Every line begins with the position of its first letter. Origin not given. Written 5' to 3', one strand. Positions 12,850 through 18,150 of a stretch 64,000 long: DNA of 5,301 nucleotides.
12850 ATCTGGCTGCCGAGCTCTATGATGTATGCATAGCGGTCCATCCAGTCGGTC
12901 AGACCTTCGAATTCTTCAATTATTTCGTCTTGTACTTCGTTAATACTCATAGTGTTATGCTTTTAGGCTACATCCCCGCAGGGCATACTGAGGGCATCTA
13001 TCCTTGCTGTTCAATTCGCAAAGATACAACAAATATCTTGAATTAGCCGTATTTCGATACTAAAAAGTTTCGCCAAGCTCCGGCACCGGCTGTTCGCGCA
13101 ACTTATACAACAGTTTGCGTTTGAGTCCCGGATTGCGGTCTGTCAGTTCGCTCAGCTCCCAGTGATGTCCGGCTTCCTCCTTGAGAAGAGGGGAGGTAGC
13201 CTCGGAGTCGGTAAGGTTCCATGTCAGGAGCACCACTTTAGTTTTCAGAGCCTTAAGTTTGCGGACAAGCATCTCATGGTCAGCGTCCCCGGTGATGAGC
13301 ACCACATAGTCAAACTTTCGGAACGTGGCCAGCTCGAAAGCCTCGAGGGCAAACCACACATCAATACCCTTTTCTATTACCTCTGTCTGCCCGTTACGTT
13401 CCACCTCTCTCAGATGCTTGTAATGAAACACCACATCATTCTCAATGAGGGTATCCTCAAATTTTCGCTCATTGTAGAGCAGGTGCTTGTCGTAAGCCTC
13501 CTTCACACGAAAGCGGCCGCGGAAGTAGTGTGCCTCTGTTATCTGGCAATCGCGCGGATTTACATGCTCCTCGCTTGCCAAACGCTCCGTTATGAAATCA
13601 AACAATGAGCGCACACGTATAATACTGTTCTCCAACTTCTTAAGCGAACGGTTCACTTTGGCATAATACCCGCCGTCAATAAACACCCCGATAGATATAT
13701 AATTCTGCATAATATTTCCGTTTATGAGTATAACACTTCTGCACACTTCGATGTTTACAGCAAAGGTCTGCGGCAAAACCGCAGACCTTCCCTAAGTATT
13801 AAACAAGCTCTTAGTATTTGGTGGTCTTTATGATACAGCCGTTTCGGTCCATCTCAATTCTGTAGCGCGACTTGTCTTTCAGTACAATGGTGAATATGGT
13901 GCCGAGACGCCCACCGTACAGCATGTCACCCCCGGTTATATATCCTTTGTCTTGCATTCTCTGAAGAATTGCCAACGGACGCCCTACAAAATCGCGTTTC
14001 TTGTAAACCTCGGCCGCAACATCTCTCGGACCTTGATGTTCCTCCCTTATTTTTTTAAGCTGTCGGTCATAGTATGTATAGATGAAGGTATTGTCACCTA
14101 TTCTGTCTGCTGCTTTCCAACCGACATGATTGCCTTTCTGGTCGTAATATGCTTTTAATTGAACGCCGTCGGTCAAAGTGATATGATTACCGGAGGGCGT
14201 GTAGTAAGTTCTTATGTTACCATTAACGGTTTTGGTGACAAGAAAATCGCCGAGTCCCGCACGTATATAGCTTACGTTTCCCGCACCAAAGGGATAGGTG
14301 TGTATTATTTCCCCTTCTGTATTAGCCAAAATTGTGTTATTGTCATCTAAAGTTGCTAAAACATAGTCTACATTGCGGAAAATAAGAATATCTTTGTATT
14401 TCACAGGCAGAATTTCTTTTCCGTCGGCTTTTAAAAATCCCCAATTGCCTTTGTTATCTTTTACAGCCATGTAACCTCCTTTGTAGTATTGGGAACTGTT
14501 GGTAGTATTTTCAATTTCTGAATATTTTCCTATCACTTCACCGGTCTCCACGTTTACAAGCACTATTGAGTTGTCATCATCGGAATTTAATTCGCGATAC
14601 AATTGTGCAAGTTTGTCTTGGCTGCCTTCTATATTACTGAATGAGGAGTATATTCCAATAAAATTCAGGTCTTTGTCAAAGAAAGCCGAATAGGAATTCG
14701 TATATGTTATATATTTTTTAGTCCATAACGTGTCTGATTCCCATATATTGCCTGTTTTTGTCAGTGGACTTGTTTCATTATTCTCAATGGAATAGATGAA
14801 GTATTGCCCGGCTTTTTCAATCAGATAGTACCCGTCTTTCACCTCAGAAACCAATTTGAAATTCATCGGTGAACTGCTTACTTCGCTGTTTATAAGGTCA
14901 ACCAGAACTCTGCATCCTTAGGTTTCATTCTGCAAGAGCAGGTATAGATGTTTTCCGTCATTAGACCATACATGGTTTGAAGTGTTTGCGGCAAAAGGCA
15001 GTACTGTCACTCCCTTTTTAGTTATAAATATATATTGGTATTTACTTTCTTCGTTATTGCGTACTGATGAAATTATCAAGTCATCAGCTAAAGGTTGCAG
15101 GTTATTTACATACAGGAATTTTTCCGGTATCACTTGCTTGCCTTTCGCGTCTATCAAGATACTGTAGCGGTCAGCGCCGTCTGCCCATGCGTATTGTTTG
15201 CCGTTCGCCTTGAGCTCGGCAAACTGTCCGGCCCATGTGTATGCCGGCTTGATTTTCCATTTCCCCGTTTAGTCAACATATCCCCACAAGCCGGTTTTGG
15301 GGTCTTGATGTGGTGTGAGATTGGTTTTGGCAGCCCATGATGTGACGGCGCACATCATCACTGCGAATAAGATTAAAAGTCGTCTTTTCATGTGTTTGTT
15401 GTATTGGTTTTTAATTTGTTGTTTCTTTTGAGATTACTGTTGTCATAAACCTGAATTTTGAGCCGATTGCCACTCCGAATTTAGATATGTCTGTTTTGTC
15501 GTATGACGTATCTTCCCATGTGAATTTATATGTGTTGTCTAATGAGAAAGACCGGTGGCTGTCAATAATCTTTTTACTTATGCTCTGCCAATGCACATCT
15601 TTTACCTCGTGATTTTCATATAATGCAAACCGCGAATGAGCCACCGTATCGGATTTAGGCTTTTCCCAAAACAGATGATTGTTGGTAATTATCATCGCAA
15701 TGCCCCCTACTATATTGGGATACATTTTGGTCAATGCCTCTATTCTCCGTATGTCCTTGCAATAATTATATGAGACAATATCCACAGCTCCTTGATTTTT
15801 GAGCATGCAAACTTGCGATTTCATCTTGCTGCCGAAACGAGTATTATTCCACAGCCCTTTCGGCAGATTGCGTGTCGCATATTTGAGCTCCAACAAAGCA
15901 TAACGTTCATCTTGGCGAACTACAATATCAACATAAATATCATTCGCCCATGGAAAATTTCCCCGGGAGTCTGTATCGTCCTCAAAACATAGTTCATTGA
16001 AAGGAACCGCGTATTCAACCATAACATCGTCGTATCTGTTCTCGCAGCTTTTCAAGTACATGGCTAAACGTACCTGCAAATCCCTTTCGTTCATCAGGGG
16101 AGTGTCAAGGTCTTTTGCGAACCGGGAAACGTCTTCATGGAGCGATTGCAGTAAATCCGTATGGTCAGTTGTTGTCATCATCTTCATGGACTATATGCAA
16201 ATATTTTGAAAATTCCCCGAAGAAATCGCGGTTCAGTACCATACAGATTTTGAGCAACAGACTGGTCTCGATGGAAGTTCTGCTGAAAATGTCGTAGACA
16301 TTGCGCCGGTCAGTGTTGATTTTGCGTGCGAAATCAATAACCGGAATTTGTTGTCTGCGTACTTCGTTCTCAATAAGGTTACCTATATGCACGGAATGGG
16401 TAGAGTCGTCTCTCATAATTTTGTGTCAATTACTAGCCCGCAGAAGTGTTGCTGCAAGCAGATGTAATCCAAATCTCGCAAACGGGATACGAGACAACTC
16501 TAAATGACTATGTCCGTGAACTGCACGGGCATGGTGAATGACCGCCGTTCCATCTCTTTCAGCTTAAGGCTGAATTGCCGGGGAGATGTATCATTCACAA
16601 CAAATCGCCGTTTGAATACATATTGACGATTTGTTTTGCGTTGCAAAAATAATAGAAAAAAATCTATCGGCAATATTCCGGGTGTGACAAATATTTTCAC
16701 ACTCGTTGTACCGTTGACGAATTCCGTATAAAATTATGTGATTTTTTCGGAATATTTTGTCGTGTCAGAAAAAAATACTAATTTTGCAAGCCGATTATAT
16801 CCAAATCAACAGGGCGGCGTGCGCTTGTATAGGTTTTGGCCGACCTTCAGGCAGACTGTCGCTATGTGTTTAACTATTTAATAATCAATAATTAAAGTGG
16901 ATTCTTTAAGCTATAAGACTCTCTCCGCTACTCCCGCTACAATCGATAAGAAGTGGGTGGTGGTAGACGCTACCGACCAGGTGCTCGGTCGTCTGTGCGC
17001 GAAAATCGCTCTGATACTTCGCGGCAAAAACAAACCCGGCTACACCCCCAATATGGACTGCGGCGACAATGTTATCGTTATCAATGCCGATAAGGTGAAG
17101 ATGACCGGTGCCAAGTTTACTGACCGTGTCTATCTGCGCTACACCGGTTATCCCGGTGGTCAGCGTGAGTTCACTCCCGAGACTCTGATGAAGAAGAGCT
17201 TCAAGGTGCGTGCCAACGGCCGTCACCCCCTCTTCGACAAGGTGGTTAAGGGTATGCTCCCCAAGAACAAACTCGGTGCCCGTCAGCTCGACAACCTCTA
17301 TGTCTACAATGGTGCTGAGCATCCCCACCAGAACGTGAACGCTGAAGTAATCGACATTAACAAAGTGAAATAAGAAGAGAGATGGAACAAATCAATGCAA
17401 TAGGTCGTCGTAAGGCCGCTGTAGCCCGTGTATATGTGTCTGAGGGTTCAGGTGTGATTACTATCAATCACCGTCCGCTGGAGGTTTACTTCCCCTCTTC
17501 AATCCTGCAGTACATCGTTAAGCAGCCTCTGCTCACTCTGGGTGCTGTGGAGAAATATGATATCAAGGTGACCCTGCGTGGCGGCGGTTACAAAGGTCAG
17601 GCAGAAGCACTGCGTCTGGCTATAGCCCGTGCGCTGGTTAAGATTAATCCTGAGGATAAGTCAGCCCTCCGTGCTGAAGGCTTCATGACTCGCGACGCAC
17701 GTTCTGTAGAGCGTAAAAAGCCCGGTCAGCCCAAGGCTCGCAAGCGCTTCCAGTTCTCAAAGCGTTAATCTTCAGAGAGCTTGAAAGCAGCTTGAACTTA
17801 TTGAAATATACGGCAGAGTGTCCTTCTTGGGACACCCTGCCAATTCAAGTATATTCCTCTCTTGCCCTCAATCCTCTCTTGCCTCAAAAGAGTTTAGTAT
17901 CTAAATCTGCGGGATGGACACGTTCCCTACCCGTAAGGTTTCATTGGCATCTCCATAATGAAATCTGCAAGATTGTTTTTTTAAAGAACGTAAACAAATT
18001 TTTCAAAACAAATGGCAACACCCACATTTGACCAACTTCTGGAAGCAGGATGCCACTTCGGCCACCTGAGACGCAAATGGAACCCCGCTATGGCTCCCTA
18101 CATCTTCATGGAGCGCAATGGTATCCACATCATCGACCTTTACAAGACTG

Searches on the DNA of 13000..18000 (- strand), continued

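Call 105: build_rna_model(alignment_id=A8)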
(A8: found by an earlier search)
Model R2 built from alignment A8 (18 sequences, 176 columns); structure: stored with the alignment.
model positions 130; base pairs 27; branch points 1; effective number of sequences 2.25; information 0.59 bits per position. Calibrated on 0.2 Mb of random sequence (short: E-values are rough).
structure used (alignment columns):
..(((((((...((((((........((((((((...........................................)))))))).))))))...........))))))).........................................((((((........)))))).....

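Call 106: search_with_rna_model(model_id=R2, sources=[window, L001, L003, L004, L007, L008, L009, L010, L011, L012, L013, L014, L015, L016, L017, L018, L019, L020, L021, L022, L023, L024, L025, L026, L027, L028, L029, L030, L031, L032, L033, L034, L035, L036, L037, L038, L039, L040, L041, L042, L043, L044, L045, L046, L047, L048, L049, L050, L051, L052, L053, L054, L175], max_evalue=1)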
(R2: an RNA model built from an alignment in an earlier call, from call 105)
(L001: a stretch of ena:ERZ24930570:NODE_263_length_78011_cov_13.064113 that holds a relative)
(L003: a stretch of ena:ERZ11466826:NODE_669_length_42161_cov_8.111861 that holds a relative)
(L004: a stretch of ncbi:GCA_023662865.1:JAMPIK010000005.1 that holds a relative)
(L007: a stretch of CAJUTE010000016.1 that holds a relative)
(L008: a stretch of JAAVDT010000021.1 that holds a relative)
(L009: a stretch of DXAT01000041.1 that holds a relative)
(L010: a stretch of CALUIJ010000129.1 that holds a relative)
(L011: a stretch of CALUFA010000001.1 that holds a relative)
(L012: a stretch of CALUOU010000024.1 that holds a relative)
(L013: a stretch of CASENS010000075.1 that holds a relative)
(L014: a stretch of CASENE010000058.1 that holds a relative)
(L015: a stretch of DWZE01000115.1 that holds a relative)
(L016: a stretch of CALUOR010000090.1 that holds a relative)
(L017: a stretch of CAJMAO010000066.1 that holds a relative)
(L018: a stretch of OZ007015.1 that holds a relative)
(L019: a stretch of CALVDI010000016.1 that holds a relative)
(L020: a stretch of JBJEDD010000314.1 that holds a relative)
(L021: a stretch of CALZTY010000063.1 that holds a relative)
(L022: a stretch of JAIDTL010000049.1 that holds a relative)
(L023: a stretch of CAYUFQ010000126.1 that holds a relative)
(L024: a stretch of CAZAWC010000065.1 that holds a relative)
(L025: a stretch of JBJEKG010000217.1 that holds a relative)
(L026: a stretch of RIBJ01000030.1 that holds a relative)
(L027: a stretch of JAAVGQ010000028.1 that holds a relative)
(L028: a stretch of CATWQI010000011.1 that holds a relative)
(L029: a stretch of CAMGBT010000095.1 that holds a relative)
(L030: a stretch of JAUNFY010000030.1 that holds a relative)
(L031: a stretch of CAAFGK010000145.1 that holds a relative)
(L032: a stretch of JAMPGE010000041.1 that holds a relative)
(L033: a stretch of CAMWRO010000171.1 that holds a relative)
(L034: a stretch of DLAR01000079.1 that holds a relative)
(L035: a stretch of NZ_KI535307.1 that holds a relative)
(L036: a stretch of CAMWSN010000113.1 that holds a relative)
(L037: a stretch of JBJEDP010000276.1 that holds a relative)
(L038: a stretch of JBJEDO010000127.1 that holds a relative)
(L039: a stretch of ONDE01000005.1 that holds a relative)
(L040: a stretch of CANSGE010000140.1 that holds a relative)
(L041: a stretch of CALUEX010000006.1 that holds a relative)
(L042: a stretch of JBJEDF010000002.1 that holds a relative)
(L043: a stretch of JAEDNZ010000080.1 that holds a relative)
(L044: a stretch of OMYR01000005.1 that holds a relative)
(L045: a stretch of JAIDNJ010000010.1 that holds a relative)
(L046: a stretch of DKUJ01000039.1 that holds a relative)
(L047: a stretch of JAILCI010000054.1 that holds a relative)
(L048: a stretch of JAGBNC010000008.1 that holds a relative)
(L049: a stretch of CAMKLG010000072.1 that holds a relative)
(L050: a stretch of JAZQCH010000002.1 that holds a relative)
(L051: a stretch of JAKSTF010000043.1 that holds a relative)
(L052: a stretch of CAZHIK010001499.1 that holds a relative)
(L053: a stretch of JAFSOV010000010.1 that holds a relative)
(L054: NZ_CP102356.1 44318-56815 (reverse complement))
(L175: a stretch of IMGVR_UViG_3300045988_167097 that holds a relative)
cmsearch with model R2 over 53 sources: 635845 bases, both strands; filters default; matches with E-value up to 1: 12.
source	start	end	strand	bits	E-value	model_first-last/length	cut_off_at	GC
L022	4700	4830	+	130.7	5e-26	1-130/130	no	0.46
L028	5337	5463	+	121.6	5.3e-24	1-130/130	no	0.46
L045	346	473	+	120.8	7.6e-24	1-130/130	no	0.46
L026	5372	5512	+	109.5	2.4e-21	1-130/130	no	0.5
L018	4765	4898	+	102.8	7.5e-20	1-130/130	no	0.51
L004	5587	5717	+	102.6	8.2e-20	1-130/130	no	0.5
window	16470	16600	-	101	1.8e-19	1-130/130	no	0.48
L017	624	757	+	100.3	2.7e-19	1-130/130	no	0.51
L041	4998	5131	+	99.6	3.7e-19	1-130/130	no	0.49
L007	6211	6321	+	97.3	1.2e-18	1-130/130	no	0.41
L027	921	1051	+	94.5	5e-18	1-130/130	no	0.44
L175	77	205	+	83.5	1.4e-15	1-130/130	no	0.32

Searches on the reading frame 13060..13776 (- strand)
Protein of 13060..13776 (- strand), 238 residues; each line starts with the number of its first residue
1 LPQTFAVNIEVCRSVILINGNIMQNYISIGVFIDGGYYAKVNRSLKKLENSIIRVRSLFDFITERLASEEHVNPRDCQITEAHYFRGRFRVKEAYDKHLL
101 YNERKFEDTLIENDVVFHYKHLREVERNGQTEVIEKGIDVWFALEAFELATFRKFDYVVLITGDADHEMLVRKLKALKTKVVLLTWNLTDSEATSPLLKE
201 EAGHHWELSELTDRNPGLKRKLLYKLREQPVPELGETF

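Call 4: search_protein_families(library=pfam, proteins=[window:13060-13776:-], max_evalue=1)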
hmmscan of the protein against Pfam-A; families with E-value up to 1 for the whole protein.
window:13060-13776:- (238 aa): 1 family
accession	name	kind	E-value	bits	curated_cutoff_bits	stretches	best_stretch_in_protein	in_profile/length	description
PF01936.24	NYN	-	6.3e-14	53.1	24.2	1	29-202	2-138/145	NYN domain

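Call 5: search_protein_families(library=padloc, proteins=[window:13060-13776:-], max_evalue=1)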
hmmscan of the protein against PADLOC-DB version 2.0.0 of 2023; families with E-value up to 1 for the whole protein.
window:13060-13776:- (238 aa): 1 family
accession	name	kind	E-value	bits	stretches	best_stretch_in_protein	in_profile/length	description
PDLC04163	HEC-09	-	0.00044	17.9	1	77-179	42-147/203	-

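Call 6: search_protein_families(library=ncbifam, proteins=[window:13060-13776:-], max_evalue=1)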
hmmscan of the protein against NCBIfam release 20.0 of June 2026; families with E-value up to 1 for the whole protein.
window:13060-13776:- (238 aa): 1 family
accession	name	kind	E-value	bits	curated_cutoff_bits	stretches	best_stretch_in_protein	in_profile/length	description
TIGR00288.1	TIGR00288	hypoth_equivalog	0.0002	21.2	178.45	1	127-183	77-134/160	TIGR00288 family NYN domain-containing protein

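Call 84: search_protein_families(library=phrogs, proteins=[window:13060-13710:-], max_evalue=0.01)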
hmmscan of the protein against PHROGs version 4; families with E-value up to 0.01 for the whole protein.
window:13060-13710:- (216 aa): 1 family
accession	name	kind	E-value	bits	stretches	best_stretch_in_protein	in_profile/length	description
phrog_5783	-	unknown function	0.0005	20.7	0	108-145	146-183/246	-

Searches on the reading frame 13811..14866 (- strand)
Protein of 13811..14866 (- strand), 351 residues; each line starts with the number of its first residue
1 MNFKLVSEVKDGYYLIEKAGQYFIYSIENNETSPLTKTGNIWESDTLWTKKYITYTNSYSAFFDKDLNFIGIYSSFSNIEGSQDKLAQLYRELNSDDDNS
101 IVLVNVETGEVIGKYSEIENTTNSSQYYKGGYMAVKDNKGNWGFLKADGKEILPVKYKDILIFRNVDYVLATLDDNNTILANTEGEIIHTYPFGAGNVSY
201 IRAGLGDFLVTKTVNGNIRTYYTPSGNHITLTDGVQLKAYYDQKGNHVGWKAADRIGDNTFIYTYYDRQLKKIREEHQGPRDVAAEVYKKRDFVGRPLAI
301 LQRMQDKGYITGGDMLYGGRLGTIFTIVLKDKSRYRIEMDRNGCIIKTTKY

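Call 4: search_protein_families(library=pfam, proteins=[window:13811-14866:-], max_evalue=1)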
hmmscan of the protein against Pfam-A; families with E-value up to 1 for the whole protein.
window:13811-14866:- (351 aa): 1 family
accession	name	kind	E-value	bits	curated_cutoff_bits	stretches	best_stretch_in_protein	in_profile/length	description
PF14903.11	WG_beta_rep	-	0.026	15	25.6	1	142-173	1-31/35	WG containing repeat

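Call 5: search_protein_families(library=padloc, proteins=[window:13811-14866:-], max_evalue=1)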
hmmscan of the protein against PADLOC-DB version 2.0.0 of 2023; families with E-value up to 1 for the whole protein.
window:13811-14866:- (351 aa): 0 families

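Call 6: search_protein_families(library=ncbifam, proteins=[window:13811-14866:-], max_evalue=1)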
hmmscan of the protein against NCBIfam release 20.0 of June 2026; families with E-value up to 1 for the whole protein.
window:13811-14866:- (351 aa): 0 families

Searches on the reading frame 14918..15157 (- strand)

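Call 4: search_protein_families(library=pfam, proteins=[window:14918-15157:-], max_evalue=1)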
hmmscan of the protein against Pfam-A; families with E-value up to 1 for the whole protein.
window:14918-15157:- (79 aa): 2 families
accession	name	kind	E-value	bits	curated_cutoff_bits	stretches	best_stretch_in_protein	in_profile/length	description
PF17545.7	DUF5461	-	0.019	15.7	25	1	11-76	20-79/93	Family of unknown function (DUF5461)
PF07676.18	PD40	-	0.2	12.1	20.9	1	56-72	8-24/38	WD40-like Beta Propeller Repeat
